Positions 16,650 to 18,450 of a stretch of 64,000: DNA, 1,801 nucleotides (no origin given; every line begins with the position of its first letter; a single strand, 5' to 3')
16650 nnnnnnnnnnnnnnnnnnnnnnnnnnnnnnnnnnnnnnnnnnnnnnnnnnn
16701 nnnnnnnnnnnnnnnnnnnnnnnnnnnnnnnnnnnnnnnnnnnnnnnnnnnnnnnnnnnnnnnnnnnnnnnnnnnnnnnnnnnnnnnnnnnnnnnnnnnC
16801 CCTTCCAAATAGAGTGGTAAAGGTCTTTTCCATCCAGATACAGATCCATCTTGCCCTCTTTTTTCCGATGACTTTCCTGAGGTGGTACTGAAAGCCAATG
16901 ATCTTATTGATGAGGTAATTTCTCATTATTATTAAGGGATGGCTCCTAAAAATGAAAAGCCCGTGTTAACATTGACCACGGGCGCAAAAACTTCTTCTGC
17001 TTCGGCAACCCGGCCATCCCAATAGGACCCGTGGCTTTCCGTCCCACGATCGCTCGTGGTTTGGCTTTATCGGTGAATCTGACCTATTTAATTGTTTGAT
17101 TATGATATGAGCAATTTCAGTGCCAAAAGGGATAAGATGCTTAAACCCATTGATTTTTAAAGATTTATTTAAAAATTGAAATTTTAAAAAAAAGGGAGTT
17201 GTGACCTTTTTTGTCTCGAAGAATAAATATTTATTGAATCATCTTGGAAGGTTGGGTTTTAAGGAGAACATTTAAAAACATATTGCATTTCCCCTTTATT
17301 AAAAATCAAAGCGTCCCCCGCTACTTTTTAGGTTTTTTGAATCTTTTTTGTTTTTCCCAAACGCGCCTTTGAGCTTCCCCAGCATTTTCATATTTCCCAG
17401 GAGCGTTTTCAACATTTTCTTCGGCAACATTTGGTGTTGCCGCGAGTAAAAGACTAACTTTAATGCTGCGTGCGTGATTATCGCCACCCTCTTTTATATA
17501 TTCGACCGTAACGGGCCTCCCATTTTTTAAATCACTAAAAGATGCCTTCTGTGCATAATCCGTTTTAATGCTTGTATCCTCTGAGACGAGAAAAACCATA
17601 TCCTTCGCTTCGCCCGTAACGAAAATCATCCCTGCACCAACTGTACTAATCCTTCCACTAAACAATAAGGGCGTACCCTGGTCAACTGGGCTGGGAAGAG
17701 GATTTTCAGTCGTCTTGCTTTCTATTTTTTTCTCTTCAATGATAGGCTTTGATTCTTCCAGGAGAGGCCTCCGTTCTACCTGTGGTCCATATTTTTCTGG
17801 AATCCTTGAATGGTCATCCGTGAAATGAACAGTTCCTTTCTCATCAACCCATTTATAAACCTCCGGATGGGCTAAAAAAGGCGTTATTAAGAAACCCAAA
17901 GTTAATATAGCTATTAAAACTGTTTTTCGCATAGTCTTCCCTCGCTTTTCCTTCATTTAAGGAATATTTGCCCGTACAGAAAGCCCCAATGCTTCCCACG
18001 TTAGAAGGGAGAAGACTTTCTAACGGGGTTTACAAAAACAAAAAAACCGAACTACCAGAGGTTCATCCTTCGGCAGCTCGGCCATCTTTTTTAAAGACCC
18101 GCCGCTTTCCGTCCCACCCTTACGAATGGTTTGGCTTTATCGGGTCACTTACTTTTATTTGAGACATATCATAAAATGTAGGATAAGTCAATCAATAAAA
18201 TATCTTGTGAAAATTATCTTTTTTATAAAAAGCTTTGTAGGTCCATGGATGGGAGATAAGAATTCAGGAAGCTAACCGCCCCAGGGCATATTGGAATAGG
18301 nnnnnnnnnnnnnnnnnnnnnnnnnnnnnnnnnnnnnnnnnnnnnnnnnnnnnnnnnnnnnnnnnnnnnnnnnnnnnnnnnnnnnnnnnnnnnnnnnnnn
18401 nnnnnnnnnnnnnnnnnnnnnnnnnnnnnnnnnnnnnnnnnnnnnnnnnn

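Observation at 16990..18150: Two paralogous c-di-GMP-I (GEMM) riboswitch-like elements on the minus strand, ~1.07 kb apart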

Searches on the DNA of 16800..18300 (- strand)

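Call 4: search_rna_families(source=window, start=16800, end=18300, threshold=evalue, max_evalue=10)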
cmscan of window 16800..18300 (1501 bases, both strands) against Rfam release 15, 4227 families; matches with E-value up to 10: 7.
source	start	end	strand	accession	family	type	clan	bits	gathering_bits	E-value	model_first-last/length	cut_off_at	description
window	18068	18144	-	RF03167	c-di-GMP-I-GGC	Cis-reg; riboswitch;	CL00126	72.4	59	7.4e-17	1-80/80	no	c-di-GMP-I-GGC riboswitch aptamer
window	17000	17074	-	RF03167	c-di-GMP-I-GGC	Cis-reg; riboswitch;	CL00126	69.2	59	6.4e-16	1-80/80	no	c-di-GMP-I-GGC riboswitch aptamer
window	17159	17212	+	RF02057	STnc40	Gene; sRNA;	-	20.6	45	1.4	1-70/70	no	Salmonella enterica sRNA STnc40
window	17186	17300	+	RF04157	MIR9486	Gene; miRNA;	-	16.7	100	4.3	1-119/119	no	MIR9486 microRNA precursor family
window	17013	17137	-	RF00625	P11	Gene;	-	13.5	70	4.2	1-139/139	no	Pseudomonas sRNA P11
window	17776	17847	+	RF01952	SOX2OT_exon2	Gene; lncRNA;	-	13.3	45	4.7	1-69/69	no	SOX2 overlapping transcript exon 2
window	16989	17214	+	RF02590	Spy1186876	Gene; sRNA;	-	12.6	208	8.5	1-243/243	no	S. pyogenes small RNA 1186876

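Call 39: search_rna_families(sources=[L127, L130, L131, L132, L133, L134, L135, L136, L137, L138, L140, L141, L002], threshold=gathering)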
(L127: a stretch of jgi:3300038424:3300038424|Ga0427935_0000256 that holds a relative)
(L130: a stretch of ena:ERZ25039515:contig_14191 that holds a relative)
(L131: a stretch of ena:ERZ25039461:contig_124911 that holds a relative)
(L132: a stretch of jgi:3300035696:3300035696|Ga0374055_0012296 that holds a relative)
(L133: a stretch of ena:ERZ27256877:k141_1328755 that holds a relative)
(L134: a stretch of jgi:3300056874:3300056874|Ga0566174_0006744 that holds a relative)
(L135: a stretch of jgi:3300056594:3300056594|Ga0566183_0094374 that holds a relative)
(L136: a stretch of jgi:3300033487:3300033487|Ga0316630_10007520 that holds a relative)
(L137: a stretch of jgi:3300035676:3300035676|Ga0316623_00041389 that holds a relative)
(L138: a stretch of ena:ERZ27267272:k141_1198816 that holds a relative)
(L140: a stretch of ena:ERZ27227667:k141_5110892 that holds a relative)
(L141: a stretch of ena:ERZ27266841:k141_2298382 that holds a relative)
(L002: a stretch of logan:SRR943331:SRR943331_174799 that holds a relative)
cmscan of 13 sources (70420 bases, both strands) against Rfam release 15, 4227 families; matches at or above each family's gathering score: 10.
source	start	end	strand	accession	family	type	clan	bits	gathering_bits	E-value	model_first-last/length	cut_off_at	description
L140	3437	3511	+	RF03167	c-di-GMP-I-GGC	Cis-reg; riboswitch;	CL00126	72.5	59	3.3e-15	1-80/80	no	c-di-GMP-I-GGC riboswitch aptamer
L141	1385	1459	+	RF03167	c-di-GMP-I-GGC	Cis-reg; riboswitch;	CL00126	72.5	59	3.3e-15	1-80/80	no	c-di-GMP-I-GGC riboswitch aptamer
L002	2490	2566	+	RF03167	c-di-GMP-I-GGC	Cis-reg; riboswitch;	CL00126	72.4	59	3.5e-15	1-80/80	no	c-di-GMP-I-GGC riboswitch aptamer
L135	117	191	+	RF03167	c-di-GMP-I-GGC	Cis-reg; riboswitch;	CL00126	69.8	59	1.9e-14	1-80/80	no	c-di-GMP-I-GGC riboswitch aptamer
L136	1144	1218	+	RF03167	c-di-GMP-I-GGC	Cis-reg; riboswitch;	CL00126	69.8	59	2e-14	1-80/80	no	c-di-GMP-I-GGC riboswitch aptamer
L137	2145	2219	+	RF03167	c-di-GMP-I-GGC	Cis-reg; riboswitch;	CL00126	69.8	59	2e-14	1-80/80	no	c-di-GMP-I-GGC riboswitch aptamer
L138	568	642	+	RF03167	c-di-GMP-I-GGC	Cis-reg; riboswitch;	CL00126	69.8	59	2e-14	1-80/80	no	c-di-GMP-I-GGC riboswitch aptamer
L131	3942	4018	+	RF03167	c-di-GMP-I-GGC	Cis-reg; riboswitch;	CL00126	67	59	1.3e-13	1-80/80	no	c-di-GMP-I-GGC riboswitch aptamer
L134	3720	3794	+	RF03167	c-di-GMP-I-GGC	Cis-reg; riboswitch;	CL00126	63.6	59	1.2e-12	1-80/80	no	c-di-GMP-I-GGC riboswitch aptamer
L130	3850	3926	+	RF01051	c-di-GMP-I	Cis-reg; riboswitch;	CL00126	48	35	2.9e-06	1-87/87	no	c-di-GMP-I riboswitch aptamer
